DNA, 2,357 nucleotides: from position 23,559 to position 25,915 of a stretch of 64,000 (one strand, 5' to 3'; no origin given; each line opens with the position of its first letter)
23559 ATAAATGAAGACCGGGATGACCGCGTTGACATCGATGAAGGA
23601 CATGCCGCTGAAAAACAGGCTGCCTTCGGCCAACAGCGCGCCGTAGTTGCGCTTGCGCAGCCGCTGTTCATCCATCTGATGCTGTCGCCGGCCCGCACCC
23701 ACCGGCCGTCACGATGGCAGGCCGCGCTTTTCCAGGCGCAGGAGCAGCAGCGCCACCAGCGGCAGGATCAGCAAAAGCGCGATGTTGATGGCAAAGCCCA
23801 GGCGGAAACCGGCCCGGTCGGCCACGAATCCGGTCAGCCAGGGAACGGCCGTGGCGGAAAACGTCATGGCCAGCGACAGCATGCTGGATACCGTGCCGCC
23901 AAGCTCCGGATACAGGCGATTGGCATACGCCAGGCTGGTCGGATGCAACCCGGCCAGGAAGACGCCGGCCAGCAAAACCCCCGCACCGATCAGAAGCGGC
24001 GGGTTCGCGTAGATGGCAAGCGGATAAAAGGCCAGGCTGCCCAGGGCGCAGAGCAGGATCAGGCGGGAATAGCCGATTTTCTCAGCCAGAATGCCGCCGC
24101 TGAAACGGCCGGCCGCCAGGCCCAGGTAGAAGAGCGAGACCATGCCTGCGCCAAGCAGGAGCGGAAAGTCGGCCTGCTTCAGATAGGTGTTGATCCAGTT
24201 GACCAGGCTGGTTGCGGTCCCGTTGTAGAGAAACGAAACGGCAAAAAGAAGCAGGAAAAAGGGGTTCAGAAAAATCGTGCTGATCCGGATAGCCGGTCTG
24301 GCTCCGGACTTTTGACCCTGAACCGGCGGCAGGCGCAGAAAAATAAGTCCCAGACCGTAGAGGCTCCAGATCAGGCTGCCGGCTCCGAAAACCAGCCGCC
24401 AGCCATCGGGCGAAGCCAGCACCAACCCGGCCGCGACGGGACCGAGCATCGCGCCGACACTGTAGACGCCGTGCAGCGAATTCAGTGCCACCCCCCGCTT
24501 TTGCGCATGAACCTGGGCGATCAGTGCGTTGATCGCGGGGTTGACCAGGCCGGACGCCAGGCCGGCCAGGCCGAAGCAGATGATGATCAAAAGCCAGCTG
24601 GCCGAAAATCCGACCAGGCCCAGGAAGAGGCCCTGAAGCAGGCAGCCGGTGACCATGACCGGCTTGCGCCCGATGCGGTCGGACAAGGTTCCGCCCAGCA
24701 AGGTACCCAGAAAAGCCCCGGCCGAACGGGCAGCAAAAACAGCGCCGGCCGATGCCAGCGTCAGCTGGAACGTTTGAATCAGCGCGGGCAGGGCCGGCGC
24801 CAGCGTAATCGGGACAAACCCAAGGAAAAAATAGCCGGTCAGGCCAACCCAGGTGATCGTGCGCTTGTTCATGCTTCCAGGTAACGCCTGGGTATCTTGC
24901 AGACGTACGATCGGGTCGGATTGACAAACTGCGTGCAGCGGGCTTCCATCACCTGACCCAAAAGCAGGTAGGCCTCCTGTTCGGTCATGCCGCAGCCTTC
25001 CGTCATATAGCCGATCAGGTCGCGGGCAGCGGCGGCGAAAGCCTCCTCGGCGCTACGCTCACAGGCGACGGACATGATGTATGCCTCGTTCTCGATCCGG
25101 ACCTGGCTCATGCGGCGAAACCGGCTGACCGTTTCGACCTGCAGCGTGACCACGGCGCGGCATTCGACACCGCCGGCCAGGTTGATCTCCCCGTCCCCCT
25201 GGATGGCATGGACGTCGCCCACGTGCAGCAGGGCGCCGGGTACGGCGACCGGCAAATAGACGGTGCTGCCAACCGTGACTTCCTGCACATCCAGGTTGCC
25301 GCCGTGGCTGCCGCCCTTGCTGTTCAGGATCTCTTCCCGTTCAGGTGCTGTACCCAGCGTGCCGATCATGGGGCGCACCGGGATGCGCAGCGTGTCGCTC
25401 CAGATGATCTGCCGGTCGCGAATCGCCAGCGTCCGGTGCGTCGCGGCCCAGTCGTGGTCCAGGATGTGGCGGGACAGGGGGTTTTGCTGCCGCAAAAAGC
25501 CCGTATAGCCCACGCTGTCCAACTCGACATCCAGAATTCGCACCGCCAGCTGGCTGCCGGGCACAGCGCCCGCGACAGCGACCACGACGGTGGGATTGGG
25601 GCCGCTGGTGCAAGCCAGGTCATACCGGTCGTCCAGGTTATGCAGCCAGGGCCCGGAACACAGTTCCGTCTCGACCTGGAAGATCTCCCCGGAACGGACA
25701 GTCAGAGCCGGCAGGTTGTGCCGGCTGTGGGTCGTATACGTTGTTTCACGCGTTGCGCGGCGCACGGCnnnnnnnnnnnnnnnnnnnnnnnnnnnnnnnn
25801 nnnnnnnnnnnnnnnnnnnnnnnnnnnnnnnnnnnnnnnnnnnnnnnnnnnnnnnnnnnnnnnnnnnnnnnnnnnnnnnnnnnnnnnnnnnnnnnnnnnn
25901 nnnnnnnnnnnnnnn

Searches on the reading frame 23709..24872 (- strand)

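Call 3: search_protein_families(library=pfam, proteins=[window:23709-24872:-], max_evalue=0.01)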
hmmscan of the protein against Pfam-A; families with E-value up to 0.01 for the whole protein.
window:23709-24872:- (387 aa): 4 families
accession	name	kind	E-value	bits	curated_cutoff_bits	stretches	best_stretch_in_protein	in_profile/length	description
PF07690.21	MFS_1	-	2.8e-47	161.8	33.4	2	12-263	3-262/347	Major Facilitator Superfamily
PF00083.30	Sugar_tr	-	6.5e-11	42.2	22.3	1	42-180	48-192/452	Sugar (and other) transporter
PF12832.13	MFS_1_like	-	0.008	15.7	25.2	0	14-333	7-343/373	MFS_1 like family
PF06779.20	MFS_4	-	0.0088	15.9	26.3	0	17-356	5-344/364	Uncharacterised MFS-type transporter YbfB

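Call 4: search_protein_families(library=ncbifam, proteins=[window:23709-24872:-], max_evalue=0.01)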
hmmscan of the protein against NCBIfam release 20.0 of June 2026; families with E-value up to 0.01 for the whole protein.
window:23709-24872:- (387 aa): 44 families (the best 25 are shown)
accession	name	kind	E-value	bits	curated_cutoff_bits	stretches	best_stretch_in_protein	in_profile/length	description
TIGR00895.1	2A0115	subfamily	2.3e-21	76.2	418.55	2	18-168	30-180/398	aromatic acid/H+ symport family MFS transporter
TIGR00893.1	2A0114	subfamily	5.9e-16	58.4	395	1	18-377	6-398/399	D-galactonate transporter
TIGR00880.1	2_A_01_02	superfamily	5.1e-15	55.8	131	1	44-168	2-126/141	multidrug resistance protein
NF002982.0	PRK03699.1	equivalog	5.5e-14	52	221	1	2-376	5-379/395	MFS transporter TsgA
TIGR00899.1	2A0120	subfamily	1.2e-13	50.9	522.3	1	14-377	6-372/375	sugar efflux transporter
NF008586.0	PRK11551.1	equivalog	4.4e-13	49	410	1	27-323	37-339/406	3-(3-hydroxy-phenyl)propionate transporter MhpT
TIGR00881.1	2A0104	subfamily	6.2e-11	41.9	407.75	2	13-174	3-168/379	phosphoglycerate transporter protein PgtP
NF003024.0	PRK03893.1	subfamily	1.4e-10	40.6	604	1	9-166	25-182/497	sialate:H+ symport family MFS transporter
NF049980.1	SfMCT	equivalog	3.3e-09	35.9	320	1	30-362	27-374/378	L-lactate MFS transporter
TIGR00898.1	2A0119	subfamily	4.8e-09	35.5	550.75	1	50-161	136-244/506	cation transport protein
TIGR00890.1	2A0111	subfamily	7e-08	31.8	374.85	1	28-282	26-284/377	oxalate/formate antiport family MFS transporter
NF033135.1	cmx_cmrA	equivalog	7.7e-08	31.8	400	1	30-167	227-364/374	Cmx/CmrA family chloramphenicol efflux MFS transporter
NF053517.1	HbztTptrPcaK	equivalog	1.2e-07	31.1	770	1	27-178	41-192/437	4-hydroxybenzoate transporter PcaK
TIGR00900.1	2A0121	subfamily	1.3e-07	31.3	319.6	1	25-151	229-359/364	H+ Antiporter protein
TIGR00891.1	2A0112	subfamily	6.1e-07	28.8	552.9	1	16-167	23-176/405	sialate:H+ symport family MFS transporter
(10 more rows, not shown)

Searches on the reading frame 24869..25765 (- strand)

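Call 3: search_protein_families(library=pfam, proteins=[window:24869-25765:-], max_evalue=0.01)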
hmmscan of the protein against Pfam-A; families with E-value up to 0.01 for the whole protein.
window:24869-25765:- (298 aa): 1 family
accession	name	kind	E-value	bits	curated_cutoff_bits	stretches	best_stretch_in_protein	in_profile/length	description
PF03069.20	FmdA_AmdA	-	2e-33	116.3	27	2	153-282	208-356/373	Acetamidase/Formamidase family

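Call 4: search_protein_families(library=ncbifam, proteins=[window:24869-25765:-], max_evalue=0.01)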
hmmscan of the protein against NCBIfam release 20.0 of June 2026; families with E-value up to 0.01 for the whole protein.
window:24869-25765:- (298 aa): 1 family
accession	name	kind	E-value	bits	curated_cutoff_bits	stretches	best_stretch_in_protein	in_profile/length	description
NF045496.1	FormamaseFmdA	equivalog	5.2e-21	74.8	500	2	153-226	219-290/407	formamidase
